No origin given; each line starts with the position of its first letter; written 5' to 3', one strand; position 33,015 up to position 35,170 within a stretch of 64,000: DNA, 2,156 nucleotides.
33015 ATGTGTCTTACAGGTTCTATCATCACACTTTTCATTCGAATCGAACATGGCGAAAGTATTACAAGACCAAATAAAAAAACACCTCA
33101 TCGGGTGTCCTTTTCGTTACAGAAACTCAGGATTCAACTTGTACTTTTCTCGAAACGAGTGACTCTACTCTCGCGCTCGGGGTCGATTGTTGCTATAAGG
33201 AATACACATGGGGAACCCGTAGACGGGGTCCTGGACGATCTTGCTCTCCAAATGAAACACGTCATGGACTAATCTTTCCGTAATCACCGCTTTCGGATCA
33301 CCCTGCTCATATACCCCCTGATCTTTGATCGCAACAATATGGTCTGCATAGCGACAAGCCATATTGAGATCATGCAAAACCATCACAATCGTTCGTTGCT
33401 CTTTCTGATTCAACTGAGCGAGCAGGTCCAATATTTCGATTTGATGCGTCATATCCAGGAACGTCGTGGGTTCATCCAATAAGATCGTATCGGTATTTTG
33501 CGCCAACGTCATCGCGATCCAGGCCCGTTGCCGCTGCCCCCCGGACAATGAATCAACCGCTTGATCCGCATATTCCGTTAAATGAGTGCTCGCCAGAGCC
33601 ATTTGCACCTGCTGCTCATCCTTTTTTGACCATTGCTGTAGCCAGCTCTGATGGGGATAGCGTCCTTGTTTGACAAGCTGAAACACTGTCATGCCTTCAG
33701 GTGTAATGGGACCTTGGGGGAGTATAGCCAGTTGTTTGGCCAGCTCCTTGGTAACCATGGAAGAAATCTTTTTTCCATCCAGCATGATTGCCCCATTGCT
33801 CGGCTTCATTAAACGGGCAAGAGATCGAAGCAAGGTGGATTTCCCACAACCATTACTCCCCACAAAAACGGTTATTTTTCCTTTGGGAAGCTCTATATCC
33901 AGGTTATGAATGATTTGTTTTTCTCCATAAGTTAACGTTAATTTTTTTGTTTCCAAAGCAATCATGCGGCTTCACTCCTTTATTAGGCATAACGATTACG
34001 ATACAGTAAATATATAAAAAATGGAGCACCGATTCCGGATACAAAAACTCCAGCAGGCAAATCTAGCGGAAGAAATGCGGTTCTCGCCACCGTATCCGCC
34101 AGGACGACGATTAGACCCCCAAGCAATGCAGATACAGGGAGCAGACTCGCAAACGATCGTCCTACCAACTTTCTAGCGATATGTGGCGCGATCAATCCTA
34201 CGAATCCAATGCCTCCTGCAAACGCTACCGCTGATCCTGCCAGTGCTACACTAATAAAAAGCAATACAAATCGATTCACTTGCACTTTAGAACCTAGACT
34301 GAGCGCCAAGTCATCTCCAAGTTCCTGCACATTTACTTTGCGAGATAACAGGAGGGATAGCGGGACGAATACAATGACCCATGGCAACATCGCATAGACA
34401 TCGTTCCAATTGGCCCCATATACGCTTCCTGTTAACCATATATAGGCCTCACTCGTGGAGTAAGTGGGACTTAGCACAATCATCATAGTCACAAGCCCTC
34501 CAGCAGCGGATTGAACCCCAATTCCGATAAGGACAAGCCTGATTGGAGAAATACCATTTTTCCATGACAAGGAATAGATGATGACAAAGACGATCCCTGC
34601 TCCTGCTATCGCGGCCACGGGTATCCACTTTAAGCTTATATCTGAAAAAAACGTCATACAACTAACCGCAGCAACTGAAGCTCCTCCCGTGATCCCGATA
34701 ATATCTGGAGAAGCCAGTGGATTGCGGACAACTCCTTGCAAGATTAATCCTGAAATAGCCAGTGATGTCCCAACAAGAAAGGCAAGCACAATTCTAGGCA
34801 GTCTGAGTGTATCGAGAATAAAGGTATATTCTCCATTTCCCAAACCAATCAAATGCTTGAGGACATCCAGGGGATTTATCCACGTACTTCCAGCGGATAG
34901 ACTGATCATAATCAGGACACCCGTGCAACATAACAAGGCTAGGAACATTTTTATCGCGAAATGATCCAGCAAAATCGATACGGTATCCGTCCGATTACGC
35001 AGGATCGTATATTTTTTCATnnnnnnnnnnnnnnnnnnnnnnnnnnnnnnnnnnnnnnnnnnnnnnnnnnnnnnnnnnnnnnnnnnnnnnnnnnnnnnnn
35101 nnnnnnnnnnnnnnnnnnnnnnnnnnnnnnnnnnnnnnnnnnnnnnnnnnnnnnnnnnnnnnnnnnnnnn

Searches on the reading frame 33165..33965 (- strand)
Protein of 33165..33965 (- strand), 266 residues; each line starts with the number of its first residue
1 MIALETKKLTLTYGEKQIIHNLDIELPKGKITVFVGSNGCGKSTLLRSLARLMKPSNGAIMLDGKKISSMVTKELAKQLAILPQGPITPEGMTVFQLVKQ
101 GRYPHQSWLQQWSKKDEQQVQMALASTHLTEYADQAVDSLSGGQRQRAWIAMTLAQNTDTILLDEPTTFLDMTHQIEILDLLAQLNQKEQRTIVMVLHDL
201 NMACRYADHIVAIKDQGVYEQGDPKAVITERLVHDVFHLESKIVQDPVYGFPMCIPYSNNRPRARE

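Call 16: search_protein_families(library=pfam, proteins=[window:33165-33965:-], max_evalue=0.001)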
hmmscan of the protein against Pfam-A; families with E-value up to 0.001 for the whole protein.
window:33165-33965:- (266 aa): 9 families
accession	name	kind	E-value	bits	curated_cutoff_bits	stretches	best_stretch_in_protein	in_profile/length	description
PF00005.33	ABC_tran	-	9.6e-32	110.9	25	1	20-168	2-137/137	ABC transporter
PF02463.25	SMC_N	-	7.8e-09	35.7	40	1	28-200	23-201/220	RecF/RecN/SMC N terminal domain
PF13304.12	AAA_21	-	1.1e-08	35.9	27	1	31-52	1-22/304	AAA domain, putative AbiEii toxin, Type IV TA system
PF13175.12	AAA_15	-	1.3e-06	28.7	32.1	1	24-81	19-79/374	AAA ATPase domain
PF13476.12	AAA_23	-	1.6e-06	29.3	27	1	19-50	10-40/201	AAA domain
PF09818.15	ABC_ATPase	-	3.4e-05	23.4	23.2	0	25-51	76-101/283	P-loop domain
PF03193.22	RsgA_GTPase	-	6.9e-05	23.2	30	1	10-52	88-129/174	RsgA GTPase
PF13555.12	AAA_29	-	8.5e-05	22.7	27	1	23-57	16-50/61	P-loop containing region of AAA domain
PF01078.27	Mg_chelatase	-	0.00074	19.4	20.3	0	20-78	13-71/207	Magnesium chelatase, subunit ChlI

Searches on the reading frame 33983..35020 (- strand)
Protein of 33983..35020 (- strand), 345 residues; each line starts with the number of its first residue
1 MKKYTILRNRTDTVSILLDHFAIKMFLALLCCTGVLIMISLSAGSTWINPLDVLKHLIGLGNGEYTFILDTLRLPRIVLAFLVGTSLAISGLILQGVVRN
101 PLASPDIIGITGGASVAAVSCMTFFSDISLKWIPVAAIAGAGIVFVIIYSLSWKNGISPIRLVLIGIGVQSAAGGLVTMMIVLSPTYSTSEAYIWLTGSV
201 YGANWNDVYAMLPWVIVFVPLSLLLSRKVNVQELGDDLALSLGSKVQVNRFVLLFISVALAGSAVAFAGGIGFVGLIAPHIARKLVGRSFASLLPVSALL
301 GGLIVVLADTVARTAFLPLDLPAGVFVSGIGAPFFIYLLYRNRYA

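Call 16: search_protein_families(library=pfam, proteins=[window:33983-35020:-], max_evalue=0.001)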
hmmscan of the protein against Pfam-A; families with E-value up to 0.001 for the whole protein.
window:33983-35020:- (345 aa): 1 family
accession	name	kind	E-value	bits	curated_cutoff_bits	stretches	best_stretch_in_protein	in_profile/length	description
PF01032.23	FecCD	-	3.7e-96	322.3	26.5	1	35-341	4-311/311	FecCD transport family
